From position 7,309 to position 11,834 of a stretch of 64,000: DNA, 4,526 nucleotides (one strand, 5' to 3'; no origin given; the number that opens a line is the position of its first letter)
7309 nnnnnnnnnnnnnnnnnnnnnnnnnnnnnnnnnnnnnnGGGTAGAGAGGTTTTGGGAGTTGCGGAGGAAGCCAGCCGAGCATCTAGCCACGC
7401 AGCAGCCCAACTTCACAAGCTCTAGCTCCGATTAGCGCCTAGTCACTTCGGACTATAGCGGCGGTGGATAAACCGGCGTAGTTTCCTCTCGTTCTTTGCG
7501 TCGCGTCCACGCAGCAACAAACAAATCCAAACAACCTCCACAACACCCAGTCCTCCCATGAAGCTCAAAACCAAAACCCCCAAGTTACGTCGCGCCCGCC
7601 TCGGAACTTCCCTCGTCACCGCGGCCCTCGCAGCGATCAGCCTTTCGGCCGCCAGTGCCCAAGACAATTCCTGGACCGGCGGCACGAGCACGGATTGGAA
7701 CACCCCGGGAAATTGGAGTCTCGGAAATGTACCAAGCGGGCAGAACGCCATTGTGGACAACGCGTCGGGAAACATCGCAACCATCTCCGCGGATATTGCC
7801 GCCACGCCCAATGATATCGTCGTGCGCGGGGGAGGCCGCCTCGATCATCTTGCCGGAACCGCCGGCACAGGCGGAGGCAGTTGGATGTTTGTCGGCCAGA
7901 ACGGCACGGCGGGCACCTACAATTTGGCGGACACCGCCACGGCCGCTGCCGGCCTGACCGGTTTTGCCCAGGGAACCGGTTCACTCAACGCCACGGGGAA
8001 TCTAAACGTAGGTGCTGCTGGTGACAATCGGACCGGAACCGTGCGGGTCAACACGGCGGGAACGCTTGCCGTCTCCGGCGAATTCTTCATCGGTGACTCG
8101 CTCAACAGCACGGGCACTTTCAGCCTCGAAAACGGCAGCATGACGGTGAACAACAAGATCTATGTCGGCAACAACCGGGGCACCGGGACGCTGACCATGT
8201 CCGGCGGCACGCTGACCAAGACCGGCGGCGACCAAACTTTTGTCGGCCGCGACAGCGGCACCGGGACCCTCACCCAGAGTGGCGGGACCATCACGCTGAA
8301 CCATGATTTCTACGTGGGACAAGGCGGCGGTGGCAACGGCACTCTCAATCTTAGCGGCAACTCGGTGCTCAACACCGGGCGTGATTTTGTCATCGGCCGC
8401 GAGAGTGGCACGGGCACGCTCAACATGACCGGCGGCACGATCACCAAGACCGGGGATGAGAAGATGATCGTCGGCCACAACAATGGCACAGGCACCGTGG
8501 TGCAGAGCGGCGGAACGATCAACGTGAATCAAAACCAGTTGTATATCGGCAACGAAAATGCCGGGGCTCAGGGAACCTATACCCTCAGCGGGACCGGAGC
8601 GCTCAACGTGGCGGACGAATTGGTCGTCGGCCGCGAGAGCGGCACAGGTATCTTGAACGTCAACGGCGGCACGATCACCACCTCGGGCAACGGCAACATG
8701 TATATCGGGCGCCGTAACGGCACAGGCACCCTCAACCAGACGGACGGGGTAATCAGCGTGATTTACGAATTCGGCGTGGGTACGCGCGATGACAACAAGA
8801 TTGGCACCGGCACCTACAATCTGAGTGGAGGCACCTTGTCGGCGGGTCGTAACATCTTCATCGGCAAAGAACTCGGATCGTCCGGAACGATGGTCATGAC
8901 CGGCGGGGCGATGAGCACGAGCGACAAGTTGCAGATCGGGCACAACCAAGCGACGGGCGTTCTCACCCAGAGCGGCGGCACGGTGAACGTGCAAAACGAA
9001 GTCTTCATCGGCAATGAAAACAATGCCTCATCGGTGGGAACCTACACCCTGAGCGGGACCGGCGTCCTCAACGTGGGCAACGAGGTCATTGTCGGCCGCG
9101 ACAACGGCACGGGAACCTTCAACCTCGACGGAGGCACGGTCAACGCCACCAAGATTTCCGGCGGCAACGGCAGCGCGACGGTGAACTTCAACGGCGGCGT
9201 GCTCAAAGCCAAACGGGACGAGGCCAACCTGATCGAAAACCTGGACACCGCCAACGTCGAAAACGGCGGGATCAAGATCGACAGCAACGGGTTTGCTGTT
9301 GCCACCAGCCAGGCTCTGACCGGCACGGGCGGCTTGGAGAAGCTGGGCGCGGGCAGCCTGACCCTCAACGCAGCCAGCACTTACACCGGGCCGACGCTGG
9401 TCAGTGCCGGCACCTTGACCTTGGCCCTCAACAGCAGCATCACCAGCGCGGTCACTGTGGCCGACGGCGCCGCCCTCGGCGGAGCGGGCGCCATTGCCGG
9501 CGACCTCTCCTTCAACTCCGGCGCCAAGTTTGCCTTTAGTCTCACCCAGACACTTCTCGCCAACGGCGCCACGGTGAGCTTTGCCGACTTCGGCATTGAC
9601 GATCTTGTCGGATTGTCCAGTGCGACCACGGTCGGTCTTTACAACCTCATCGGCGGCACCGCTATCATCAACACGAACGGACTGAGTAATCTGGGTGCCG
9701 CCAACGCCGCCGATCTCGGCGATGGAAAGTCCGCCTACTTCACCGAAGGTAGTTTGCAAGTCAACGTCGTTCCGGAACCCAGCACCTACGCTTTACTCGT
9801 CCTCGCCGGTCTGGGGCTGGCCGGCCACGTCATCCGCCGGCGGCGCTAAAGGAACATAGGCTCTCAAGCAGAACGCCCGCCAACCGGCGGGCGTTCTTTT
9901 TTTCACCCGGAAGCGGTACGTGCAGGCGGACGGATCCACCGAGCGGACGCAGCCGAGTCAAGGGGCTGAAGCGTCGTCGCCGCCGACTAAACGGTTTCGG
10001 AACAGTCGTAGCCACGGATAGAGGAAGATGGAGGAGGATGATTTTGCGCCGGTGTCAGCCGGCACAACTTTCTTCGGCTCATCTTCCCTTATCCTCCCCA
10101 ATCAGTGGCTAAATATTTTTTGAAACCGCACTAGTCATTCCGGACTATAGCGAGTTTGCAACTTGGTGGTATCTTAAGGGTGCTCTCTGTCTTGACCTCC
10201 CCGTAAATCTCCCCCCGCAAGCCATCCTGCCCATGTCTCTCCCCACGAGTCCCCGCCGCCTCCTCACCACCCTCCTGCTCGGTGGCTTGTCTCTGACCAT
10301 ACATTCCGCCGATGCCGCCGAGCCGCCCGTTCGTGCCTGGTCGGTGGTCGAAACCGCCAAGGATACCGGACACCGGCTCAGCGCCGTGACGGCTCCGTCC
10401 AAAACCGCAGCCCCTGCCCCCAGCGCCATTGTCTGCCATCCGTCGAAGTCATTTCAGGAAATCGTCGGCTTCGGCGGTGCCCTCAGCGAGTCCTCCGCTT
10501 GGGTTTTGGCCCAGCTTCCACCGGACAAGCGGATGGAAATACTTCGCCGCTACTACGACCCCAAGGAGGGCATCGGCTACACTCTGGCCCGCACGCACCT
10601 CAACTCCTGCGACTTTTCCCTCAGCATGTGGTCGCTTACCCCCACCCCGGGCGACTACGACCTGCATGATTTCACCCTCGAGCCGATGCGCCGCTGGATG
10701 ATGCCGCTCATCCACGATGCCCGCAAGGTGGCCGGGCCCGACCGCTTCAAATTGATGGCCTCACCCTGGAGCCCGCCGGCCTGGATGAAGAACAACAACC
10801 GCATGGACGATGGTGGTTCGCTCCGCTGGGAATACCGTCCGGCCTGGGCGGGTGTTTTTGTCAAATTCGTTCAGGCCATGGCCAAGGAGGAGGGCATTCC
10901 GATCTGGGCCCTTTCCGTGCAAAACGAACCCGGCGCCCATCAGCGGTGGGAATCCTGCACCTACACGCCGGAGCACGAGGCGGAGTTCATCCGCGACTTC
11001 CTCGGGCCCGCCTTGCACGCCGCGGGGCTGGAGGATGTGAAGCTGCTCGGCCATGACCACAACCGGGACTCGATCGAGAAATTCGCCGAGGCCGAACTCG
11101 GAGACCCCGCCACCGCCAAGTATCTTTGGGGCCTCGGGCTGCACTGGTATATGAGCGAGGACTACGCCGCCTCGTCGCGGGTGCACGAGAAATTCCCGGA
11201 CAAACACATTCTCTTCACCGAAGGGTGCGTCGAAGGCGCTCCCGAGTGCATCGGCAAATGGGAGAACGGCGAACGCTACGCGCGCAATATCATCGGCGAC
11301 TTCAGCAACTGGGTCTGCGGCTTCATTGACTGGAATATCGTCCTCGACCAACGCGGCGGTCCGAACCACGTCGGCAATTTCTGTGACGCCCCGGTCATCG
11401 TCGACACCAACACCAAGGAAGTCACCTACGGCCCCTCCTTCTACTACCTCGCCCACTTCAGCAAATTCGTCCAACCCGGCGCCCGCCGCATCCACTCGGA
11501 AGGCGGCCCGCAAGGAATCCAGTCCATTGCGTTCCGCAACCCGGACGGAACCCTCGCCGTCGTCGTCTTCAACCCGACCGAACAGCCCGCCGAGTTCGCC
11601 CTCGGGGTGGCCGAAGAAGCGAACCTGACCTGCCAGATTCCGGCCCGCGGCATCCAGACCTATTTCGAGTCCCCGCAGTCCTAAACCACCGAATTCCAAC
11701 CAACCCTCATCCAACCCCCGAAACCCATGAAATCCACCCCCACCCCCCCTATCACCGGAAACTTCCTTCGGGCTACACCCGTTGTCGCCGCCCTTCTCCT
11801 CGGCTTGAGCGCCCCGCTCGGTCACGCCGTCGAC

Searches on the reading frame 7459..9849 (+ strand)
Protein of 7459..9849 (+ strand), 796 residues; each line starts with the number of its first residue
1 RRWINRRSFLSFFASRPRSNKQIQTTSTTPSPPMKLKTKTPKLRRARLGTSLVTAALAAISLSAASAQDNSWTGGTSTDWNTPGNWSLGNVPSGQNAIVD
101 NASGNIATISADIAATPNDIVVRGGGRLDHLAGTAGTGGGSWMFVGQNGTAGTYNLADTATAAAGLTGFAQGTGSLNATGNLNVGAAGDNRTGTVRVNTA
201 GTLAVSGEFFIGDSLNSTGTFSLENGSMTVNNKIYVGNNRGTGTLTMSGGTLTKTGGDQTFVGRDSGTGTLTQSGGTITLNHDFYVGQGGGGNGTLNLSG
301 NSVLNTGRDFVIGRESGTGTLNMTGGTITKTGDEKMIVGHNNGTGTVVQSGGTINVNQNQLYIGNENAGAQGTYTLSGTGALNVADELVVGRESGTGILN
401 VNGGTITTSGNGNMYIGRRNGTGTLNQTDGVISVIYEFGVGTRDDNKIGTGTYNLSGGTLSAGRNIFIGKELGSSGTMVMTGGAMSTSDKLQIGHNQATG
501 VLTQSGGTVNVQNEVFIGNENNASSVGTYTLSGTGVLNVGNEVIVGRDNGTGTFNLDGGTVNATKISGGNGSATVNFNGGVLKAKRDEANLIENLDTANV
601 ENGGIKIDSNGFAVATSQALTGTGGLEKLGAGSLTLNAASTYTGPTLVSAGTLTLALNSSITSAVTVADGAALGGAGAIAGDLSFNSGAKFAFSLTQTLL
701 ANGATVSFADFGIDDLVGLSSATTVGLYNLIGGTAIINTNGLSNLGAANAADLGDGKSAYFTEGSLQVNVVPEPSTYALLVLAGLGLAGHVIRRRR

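Call 64: search_protein_families(library=pfam, proteins=[window:7459-9849:+], max_evalue=0.00001)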
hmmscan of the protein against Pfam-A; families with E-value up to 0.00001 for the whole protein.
window:7459-9849:+ (796 aa): 1 family
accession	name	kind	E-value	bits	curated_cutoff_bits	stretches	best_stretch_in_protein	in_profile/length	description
PF12951.13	PATR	-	1.1e-08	35.4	27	1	626-655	1-30/30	Passenger-associated-transport-repeat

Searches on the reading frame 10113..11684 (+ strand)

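Call 64: search_protein_families(library=pfam, proteins=[window:10113-11684:+], max_evalue=0.00001)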
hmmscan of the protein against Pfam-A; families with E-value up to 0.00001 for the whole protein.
window:10113-11684:+ (523 aa): 3 families
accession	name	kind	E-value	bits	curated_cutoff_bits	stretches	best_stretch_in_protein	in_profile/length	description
PF02055.22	Glyco_hydro_30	-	6e-78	262.7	23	1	117-453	1-348/348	Glycosyl hydrolase family 30 TIM-barrel domain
PF17189.10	Glyco_hydro_30C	-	1.9e-14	54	22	1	456-517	1-65/65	Glycosyl hydrolase family 30 beta sandwich domain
PF02057.21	Glyco_hydro_59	-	5.4e-06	26.4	27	1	199-410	79-255/294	Glycosyl hydrolase family 59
